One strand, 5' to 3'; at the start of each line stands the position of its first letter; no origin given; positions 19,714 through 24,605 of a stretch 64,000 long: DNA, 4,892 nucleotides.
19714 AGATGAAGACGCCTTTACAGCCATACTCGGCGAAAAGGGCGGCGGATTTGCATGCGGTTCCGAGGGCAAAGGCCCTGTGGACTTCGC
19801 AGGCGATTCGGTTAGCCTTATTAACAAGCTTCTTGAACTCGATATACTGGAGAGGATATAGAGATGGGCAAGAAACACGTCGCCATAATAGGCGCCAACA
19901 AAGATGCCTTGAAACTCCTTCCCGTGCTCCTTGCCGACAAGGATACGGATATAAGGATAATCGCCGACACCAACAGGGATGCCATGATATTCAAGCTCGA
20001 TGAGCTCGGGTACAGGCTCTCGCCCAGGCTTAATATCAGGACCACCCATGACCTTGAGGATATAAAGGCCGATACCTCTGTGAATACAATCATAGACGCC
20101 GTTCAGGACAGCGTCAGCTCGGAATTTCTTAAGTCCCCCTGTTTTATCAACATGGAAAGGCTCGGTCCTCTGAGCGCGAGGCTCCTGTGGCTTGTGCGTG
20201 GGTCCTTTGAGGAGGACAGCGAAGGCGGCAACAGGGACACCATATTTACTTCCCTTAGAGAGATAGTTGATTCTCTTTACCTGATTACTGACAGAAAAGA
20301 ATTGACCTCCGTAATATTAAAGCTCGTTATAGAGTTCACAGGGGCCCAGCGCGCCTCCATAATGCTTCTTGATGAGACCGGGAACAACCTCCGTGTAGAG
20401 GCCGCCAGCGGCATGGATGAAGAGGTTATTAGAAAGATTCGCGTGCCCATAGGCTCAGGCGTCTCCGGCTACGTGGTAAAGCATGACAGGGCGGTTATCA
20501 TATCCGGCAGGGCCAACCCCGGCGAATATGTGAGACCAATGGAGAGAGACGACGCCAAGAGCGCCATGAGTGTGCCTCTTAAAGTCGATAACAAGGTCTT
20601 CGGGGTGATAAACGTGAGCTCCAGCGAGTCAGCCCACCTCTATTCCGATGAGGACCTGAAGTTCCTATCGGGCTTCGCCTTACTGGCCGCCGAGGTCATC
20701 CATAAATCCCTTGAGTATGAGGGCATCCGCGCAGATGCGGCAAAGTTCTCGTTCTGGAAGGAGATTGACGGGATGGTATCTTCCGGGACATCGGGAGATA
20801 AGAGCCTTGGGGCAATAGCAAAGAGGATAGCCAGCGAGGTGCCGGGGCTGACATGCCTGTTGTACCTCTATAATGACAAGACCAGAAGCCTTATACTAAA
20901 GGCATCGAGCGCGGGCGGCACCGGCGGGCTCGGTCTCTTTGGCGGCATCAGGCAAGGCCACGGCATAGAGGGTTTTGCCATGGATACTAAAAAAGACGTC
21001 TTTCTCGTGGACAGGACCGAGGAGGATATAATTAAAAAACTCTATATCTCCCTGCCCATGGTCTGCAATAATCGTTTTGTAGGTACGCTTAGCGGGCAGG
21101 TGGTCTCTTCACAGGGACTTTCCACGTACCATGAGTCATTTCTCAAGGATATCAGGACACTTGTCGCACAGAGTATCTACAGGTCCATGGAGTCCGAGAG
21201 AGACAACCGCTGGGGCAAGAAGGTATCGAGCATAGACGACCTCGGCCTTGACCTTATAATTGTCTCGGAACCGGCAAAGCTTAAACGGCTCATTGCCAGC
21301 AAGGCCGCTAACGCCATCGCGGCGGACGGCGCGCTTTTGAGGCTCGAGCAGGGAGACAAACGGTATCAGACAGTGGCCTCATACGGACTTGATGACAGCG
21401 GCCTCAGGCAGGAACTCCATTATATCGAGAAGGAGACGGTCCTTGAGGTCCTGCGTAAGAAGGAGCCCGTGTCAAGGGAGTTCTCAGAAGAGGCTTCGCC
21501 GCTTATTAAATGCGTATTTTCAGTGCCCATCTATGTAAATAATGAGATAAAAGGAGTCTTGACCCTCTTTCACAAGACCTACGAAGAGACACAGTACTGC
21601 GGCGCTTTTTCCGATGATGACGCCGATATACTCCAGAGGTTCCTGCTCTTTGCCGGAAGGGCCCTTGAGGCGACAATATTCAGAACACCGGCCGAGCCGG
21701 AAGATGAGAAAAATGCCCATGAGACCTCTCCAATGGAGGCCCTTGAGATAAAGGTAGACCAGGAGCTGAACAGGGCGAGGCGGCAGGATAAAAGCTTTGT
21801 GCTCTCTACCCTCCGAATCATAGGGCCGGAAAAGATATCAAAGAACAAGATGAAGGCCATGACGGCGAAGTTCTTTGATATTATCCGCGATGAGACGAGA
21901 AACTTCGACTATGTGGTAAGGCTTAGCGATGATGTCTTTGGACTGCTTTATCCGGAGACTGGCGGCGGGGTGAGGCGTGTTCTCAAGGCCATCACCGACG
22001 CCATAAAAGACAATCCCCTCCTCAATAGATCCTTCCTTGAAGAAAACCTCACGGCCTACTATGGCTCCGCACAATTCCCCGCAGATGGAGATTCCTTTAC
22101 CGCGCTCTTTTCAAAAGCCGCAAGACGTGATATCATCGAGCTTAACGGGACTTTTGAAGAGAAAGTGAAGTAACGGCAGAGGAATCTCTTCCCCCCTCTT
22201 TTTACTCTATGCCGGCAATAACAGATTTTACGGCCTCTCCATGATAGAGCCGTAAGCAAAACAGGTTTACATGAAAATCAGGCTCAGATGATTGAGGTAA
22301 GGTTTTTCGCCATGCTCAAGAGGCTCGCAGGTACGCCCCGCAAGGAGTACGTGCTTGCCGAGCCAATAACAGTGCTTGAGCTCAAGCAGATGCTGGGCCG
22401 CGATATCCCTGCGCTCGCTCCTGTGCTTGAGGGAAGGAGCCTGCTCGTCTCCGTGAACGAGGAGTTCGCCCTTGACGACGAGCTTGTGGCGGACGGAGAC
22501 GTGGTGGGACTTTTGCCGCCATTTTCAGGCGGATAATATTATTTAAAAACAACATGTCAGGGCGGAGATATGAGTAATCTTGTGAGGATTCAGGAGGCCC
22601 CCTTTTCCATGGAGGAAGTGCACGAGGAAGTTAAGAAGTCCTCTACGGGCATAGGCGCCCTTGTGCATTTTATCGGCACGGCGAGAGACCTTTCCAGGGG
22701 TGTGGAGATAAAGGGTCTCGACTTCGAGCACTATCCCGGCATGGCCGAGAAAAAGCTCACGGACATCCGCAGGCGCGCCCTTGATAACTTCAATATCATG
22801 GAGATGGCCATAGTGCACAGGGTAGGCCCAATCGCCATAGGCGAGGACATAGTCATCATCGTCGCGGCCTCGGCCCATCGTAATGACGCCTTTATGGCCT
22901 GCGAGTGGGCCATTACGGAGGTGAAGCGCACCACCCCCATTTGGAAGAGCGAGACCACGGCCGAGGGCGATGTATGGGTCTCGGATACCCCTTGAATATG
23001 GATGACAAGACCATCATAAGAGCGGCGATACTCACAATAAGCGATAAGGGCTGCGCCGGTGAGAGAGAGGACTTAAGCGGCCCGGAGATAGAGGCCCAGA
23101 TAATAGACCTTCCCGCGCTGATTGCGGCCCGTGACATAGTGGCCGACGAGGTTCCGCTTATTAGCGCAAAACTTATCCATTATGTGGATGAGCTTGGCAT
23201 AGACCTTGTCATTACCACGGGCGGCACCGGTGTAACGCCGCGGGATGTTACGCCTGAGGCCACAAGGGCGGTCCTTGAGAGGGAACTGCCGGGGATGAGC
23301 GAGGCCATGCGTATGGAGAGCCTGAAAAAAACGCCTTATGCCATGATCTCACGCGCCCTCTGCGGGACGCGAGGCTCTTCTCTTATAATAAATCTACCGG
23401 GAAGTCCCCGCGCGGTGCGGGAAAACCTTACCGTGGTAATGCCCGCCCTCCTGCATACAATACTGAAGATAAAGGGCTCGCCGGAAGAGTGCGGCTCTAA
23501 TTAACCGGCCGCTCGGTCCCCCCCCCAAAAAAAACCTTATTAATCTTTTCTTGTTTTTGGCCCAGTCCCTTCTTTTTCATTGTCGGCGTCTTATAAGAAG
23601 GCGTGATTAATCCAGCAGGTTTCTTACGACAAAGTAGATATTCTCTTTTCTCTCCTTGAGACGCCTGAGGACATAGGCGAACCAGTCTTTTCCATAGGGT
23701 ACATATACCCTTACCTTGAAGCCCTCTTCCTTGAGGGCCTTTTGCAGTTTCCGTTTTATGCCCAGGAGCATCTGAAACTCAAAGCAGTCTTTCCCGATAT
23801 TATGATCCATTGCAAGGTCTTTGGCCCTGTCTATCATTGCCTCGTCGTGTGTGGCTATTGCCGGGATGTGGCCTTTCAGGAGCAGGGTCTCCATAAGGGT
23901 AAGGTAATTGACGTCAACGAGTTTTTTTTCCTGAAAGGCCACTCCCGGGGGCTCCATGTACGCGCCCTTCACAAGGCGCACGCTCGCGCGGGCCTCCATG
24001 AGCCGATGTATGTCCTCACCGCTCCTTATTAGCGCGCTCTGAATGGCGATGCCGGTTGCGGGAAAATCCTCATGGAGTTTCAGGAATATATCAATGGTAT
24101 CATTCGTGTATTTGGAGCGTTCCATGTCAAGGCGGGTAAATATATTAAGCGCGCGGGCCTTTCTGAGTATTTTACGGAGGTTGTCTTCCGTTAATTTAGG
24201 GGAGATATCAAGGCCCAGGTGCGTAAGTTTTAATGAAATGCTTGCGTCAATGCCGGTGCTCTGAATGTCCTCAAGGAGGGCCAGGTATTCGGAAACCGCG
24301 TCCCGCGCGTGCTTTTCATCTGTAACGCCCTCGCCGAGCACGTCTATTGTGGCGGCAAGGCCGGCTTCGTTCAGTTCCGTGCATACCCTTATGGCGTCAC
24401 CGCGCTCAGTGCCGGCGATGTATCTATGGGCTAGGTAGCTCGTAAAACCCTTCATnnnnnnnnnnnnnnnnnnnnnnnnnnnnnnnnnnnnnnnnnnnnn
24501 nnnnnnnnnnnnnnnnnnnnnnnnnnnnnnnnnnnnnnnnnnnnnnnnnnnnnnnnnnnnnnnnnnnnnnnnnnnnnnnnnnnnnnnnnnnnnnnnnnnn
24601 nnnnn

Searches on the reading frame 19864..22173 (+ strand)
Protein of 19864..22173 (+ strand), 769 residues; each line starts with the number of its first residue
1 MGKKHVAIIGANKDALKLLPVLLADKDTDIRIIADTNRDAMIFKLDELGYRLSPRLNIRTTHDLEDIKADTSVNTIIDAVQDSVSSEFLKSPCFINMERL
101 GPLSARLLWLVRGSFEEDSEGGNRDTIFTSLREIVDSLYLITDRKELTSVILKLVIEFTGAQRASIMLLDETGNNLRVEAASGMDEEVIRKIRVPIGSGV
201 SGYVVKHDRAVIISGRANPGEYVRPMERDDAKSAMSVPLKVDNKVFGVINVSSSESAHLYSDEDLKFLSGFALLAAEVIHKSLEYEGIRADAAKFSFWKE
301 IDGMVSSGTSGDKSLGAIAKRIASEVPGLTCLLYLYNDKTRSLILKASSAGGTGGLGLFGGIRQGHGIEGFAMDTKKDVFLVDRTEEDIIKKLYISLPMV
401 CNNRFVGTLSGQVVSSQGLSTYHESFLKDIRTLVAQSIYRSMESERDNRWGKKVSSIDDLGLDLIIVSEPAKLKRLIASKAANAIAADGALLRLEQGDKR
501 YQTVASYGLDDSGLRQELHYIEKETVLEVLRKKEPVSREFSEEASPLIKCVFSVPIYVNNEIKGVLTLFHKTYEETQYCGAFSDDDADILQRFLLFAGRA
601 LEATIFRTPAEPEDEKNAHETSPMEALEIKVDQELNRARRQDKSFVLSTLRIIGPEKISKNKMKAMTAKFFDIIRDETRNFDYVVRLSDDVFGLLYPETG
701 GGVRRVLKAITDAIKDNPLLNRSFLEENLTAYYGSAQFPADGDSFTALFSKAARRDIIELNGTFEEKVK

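Call 7: search_protein_families(library=pfam, proteins=[window:19864-22173:+], max_evalue=0.001)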
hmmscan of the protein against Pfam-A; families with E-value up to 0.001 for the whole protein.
window:19864-22173:+ (769 aa): 4 families
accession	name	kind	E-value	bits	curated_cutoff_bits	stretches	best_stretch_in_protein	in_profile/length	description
PF13185.12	GAF_2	-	2.6e-27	96.1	28.6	2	142-280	2-136/136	GAF domain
PF01590.32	GAF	-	2.1e-24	87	22.4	1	143-277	1-131/133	GAF domain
PF13492.12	GAF_3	-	2.3e-17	64.1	27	1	147-279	5-127/129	GAF domain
PF00990.26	GGDEF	-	0.00033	20.9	23.8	0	670-752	62-147/161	Diguanylate cyclase, GGDEF domain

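Call 8: search_protein_families(library=ncbifam, proteins=[window:19864-22173:+], max_evalue=0.001)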
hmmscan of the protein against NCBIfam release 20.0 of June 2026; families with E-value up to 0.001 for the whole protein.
window:19864-22173:+ (769 aa): 4 families
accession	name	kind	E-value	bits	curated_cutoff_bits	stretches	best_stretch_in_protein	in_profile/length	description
TIGR01817.1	nifA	equivalog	1.1e-11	44.3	528.85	1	132-285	8-162/534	nif-specific transcriptional activator NifA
NF038230.1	Regu_Geo_Pelo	equivalog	6.4e-06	24.3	1200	1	144-285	19-164/935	GPMC system transcriptional regulator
NF008283.0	PRK11061.1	equivalog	3.3e-05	22.3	583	1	128-282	2-157/748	phosphoenolpyruvate--protein phosphotransferase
NF041673.1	transregRamA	equivalog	0.00027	20.1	500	0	173-253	37-121/280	acetate metabolism transcriptional regulator RamA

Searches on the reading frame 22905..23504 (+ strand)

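Call 7: search_protein_families(library=pfam, proteins=[window:22905-23504:+], max_evalue=0.001)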
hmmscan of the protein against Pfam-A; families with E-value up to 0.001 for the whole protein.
window:22905-23504:+ (199 aa): 1 family
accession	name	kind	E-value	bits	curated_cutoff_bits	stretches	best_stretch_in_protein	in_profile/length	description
PF00994.29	MoCF_biosynth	-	1.1e-30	106.7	26.6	1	41-184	1-144/144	Probable molybdopterin binding domain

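Call 8: search_protein_families(library=ncbifam, proteins=[window:22905-23504:+], max_evalue=0.001)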
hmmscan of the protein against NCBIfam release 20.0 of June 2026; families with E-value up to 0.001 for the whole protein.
window:22905-23504:+ (199 aa): 5 families
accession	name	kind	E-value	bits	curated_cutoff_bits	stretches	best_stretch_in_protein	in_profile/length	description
NF002947.1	PRK03604.1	equivalog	1.9e-44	152.1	285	1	35-192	143-299/301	bifunctional molybdenum cofactor biosynthesis protein MoaC/MoaB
NF006932.0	PRK09417.1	equivalog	4.7e-42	143.6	158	1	38-177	4-145/193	molybdopterin adenylyltransferase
TIGR00177.1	molyb_syn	domain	1.7e-34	118.9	85.35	1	38-179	2-146/148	molybdenum cofactor synthesis domain-containing protein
TIGR02667.1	moaB_proteo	equivalog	4e-27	94.9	222.4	1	38-181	5-147/163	molybdenum cofactor biosynthesis protein B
NF002291.0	PRK01215.1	equivalog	0.00022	20.4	293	0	78-137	44-101/264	nicotinamide mononucleotide deamidase-related protein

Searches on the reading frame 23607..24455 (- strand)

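Call 7: search_protein_families(library=pfam, proteins=[window:23607-24455:-], max_evalue=0.001)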
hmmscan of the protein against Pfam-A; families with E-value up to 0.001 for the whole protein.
window:23607-24455:- (282 aa): 1 family
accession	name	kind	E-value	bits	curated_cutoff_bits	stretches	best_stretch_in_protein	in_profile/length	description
PF01619.24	Pro_dh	-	3.3e-38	132.3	27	1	24-276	4-276/278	Proline dehydrogenase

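Call 8: search_protein_families(library=ncbifam, proteins=[window:23607-24455:-], max_evalue=0.001)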
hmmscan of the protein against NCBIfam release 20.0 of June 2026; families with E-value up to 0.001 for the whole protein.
window:23607-24455:- (282 aa): 3 families
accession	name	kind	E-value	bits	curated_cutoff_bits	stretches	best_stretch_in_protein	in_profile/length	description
NF045947.1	ProDh_Thermus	equivalog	1e-81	274.5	500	1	7-281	30-305/307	proline dehydrogenase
NF008869.0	PRK11904.1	equivalog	6.3e-20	70.6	747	1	7-278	175-482/1042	bifunctional proline dehydrogenase/L-glutamate gamma-semialdehyde dehydrogenase PutA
NF008772.0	PRK11809.1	equivalog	2e-05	22.4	1750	1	10-278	257-569/1318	trifunctional transcriptional regulator/proline dehydrogenase/L-glutamate gamma-semialdehyde dehydrogenase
